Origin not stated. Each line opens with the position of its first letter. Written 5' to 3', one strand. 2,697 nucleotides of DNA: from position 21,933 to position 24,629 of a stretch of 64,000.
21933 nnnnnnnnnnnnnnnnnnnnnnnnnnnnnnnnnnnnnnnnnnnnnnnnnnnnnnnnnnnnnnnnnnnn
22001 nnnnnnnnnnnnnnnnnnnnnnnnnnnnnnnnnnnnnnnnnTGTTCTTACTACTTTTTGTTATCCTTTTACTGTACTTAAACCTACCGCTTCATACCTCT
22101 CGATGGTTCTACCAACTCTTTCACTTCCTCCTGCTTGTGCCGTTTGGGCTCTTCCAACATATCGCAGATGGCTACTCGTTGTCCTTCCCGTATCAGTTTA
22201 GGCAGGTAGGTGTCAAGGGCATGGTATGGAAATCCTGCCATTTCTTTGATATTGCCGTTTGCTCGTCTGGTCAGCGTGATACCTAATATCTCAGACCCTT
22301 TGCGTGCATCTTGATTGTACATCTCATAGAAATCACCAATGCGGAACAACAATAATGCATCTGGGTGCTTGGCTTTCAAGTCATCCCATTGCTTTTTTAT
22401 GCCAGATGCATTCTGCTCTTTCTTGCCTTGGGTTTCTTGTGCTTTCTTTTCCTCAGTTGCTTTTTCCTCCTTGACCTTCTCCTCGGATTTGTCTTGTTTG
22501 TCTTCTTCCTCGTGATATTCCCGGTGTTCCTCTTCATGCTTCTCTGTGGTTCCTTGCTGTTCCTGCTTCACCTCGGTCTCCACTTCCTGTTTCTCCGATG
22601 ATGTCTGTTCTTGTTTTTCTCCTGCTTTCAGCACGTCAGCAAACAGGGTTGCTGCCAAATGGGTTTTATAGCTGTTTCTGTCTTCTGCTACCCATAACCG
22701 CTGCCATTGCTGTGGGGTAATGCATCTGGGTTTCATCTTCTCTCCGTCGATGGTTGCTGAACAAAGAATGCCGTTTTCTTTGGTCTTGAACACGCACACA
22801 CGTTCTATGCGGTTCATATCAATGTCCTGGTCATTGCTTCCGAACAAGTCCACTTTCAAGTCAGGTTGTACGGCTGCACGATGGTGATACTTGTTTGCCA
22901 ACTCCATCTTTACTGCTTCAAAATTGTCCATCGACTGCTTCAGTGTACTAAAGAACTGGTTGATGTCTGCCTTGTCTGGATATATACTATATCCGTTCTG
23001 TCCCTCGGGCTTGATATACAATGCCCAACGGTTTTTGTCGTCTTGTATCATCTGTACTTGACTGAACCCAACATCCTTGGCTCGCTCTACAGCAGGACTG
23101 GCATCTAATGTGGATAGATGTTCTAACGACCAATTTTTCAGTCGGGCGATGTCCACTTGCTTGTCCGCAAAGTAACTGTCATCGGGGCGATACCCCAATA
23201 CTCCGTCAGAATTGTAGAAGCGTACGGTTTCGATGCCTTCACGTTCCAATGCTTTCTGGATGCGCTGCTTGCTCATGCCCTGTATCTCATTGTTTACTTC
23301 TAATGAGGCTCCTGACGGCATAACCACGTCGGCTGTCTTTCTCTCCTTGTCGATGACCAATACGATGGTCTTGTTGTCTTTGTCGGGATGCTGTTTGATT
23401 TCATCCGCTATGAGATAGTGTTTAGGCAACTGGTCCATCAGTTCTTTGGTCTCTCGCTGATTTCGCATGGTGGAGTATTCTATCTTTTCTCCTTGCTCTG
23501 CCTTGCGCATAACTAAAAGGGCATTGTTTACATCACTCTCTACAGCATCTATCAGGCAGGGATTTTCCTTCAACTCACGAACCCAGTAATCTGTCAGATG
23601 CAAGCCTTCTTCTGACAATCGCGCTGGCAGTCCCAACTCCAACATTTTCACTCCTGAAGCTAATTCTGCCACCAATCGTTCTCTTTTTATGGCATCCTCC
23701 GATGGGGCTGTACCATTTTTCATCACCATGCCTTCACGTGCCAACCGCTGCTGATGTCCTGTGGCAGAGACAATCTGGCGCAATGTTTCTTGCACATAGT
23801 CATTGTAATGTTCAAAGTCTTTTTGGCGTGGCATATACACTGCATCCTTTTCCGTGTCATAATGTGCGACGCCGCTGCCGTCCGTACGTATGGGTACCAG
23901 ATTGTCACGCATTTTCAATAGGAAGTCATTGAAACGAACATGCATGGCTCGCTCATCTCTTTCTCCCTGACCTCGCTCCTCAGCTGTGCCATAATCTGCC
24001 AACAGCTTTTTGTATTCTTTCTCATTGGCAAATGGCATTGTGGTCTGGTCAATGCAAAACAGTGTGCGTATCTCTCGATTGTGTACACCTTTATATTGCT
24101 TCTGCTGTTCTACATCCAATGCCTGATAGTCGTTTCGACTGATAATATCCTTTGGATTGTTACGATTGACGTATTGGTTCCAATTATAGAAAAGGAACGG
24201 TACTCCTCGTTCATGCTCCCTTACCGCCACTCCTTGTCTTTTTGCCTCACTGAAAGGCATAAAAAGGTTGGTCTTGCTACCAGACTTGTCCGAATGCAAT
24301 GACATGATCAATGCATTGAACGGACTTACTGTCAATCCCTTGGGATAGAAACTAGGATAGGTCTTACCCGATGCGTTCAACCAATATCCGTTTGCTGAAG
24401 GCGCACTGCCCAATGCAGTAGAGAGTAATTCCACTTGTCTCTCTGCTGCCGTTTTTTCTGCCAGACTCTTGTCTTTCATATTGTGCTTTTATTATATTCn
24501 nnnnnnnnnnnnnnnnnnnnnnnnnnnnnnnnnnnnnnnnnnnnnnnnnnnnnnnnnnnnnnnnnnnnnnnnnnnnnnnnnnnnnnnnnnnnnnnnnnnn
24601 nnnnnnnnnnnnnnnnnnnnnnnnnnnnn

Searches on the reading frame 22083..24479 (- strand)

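Call 35: search_protein_families(library=pfam, proteins=[window:22083-24479:-], max_evalue=0.001)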
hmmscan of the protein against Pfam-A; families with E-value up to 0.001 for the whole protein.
window:22083-24479:- (798 aa): 4 families
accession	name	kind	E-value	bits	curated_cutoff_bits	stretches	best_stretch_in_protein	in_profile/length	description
PF01624.25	MutS_I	-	1.7e-27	96.3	20.6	1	694-783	3-94/113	MutS domain I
PF18818.7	MPTase-PolyVal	-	1.5e-12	48.2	27.5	1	196-310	13-120/126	Zincin-like metallopeptidase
PF08401.16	ArdcN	-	3.9e-06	27.5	22.6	1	33-120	26-102/123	N-terminal domain of anti-restriction factor ArdC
PF19071.5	DUF5767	-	0.00051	20.6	26.9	0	501-543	24-66/84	Family of unknown function (DUF5767)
